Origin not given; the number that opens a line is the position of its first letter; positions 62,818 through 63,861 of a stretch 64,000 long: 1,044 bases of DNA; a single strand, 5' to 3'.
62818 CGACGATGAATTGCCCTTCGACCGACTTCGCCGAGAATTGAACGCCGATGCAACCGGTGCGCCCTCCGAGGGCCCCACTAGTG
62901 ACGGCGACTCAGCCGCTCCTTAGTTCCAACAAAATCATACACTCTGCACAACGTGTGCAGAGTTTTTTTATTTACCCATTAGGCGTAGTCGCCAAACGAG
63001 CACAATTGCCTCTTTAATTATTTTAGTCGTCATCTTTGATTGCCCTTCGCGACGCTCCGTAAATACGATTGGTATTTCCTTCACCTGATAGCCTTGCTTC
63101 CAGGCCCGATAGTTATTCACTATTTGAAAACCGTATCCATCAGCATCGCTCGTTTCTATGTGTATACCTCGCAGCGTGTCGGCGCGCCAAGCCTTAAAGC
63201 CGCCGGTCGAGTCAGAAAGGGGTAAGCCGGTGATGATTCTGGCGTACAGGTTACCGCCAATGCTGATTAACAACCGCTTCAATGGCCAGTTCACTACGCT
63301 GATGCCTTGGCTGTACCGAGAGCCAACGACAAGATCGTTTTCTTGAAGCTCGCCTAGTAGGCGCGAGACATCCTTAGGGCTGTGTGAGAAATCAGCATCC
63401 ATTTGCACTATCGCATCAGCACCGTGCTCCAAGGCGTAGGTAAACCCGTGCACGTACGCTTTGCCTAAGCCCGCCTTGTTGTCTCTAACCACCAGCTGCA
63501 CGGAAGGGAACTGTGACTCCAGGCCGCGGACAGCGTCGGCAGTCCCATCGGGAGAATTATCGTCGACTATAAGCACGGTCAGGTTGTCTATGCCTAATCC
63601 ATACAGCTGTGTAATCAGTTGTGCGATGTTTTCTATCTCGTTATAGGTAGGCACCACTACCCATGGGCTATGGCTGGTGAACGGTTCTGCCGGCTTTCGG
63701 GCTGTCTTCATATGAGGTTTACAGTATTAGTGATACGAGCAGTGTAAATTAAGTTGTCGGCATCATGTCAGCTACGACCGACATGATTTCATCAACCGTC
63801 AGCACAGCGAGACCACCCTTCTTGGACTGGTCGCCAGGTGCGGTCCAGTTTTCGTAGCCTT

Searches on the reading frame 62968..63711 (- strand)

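Call 78: search_protein_families(library=pfam, proteins=[window:62968-63711:-], max_evalue=0.01)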
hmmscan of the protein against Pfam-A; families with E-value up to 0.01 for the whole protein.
window:62968-63711:- (247 aa): 2 families
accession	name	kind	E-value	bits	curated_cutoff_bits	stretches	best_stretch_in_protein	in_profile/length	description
PF00535.33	Glycos_transf_2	-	3.1e-27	96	23.3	1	18-178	2-162/168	Glycosyl transferase family 2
PF13641.12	Glyco_tranf_2_3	-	0.00082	19.9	27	1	18-107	5-96/230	Glycosyltransferase like family 2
